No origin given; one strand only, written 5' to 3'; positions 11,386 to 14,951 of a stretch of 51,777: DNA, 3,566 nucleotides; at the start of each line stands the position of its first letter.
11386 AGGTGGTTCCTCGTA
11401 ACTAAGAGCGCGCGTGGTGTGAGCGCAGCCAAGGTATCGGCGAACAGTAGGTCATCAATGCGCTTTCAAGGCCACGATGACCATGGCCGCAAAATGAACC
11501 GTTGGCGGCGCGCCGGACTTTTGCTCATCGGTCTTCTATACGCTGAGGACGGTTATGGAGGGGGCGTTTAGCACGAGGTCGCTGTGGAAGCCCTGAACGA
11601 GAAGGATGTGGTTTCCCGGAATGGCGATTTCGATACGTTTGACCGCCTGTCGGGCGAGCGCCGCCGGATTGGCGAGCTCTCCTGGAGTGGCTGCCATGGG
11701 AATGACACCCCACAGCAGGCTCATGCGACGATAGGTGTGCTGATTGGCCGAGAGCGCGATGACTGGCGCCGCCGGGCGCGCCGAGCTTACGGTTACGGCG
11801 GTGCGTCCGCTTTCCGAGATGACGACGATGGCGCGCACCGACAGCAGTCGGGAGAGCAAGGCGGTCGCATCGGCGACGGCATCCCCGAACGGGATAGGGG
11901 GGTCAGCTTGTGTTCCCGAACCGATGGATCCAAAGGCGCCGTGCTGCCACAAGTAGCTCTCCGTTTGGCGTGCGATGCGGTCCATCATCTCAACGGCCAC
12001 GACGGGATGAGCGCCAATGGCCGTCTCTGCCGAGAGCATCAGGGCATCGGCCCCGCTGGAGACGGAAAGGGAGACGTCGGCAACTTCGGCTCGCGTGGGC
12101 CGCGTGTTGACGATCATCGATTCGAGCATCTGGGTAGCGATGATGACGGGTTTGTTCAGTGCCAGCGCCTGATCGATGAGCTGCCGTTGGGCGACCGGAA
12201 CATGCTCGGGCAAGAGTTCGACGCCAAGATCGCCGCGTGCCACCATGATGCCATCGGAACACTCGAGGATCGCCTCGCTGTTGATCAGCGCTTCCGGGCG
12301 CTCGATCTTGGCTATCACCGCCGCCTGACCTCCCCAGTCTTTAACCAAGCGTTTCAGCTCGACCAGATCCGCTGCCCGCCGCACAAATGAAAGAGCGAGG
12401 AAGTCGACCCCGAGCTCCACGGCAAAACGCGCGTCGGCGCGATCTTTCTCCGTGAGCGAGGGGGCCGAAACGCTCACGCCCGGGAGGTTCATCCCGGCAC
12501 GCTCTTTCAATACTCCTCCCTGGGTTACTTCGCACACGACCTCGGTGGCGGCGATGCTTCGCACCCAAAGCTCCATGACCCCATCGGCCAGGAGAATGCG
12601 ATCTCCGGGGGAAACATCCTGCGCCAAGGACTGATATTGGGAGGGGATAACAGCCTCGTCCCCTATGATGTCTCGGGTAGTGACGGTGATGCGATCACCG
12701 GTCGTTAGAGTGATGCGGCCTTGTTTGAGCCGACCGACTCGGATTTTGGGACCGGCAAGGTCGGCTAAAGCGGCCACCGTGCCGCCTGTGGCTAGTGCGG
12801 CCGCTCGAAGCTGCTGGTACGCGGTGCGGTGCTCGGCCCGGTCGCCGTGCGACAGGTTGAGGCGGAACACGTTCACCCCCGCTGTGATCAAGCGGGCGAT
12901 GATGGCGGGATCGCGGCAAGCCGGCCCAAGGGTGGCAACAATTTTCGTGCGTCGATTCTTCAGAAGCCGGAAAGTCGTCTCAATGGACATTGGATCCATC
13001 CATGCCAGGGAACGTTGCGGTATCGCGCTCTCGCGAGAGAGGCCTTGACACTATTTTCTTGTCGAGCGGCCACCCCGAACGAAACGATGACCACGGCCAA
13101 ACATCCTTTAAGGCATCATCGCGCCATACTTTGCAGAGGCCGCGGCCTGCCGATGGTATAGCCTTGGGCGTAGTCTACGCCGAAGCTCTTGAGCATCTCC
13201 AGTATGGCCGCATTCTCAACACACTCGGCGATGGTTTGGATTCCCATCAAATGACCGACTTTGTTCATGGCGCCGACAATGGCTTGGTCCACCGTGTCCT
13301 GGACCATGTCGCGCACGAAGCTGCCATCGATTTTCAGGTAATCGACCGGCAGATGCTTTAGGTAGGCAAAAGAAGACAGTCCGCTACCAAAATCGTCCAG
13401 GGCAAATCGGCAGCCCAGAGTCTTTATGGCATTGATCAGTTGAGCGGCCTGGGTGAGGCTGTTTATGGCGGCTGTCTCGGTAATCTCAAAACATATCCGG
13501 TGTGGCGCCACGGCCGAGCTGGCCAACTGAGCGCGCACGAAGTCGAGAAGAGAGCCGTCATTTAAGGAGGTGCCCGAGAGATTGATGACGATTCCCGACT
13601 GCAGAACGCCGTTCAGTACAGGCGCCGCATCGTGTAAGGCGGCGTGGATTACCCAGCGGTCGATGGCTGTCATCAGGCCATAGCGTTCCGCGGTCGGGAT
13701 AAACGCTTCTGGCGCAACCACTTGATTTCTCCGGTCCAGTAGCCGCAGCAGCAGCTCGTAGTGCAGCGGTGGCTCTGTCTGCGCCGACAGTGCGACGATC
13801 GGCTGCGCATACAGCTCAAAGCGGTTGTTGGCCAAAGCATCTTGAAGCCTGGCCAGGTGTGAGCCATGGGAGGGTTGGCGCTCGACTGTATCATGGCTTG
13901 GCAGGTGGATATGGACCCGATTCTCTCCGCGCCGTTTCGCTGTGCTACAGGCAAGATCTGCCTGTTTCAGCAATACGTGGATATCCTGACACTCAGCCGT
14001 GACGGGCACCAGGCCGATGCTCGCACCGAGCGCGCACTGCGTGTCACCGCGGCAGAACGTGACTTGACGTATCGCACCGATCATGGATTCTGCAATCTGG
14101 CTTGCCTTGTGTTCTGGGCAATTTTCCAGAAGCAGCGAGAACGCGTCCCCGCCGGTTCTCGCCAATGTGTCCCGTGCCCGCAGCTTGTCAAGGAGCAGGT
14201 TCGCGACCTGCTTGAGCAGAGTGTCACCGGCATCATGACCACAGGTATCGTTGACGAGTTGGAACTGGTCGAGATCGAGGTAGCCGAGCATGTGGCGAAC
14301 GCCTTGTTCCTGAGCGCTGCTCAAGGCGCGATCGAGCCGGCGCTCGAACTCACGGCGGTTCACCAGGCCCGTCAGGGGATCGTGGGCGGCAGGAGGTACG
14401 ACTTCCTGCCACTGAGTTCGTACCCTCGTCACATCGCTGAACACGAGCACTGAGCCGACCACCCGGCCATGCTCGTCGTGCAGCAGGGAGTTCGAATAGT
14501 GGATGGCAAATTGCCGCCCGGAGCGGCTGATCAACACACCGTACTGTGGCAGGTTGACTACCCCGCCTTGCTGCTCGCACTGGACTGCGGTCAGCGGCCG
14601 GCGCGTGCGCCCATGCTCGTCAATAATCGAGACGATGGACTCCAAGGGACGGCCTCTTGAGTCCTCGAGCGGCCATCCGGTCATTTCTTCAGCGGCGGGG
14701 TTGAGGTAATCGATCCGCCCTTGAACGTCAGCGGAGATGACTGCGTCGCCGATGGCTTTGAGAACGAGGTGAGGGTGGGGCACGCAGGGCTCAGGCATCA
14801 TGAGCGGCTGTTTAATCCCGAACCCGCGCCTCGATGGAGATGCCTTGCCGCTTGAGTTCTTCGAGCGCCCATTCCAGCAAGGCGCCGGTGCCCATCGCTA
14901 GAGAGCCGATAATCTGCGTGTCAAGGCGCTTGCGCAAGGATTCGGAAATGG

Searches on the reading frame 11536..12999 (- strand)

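Call 77: search_protein_families(library=pfam, proteins=[window:11536-12999:-], max_evalue=0.00001)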
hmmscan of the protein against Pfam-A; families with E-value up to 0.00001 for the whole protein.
window:11536-12999:- (487 aa): 2 families
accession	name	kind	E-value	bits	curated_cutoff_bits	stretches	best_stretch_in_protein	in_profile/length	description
PF00224.27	PK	-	1.3e-105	353.6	30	1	16-336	2-328/328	Pyruvate kinase, barrel domain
PF02887.21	PK_C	-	1.5e-19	70.6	28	1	373-472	1-101/114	Pyruvate kinase, alpha/beta domain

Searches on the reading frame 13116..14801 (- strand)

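Call 77: search_protein_families(library=pfam, proteins=[window:13116-14801:-], max_evalue=0.00001)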
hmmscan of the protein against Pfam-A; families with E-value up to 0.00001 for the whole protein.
window:13116-14801:- (561 aa): 5 families
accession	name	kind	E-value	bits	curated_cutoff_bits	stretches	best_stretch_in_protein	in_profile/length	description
PF00563.25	EAL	-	4.9e-68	229.5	31.3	1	318-553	3-236/236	EAL domain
PF00990.26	GGDEF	-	1.9e-38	132.2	23.8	1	138-295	1-161/161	Diguanylate cyclase, GGDEF domain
PF00989.32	PAS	-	2.1e-11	44.3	22.6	1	12-124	5-113/113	PAS fold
PF08448.16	PAS_4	-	7.3e-11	42.7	23.1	1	15-128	2-109/110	PAS fold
PF13426.13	PAS_9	-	2.1e-06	28.4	27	1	19-125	2-102/103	PAS domain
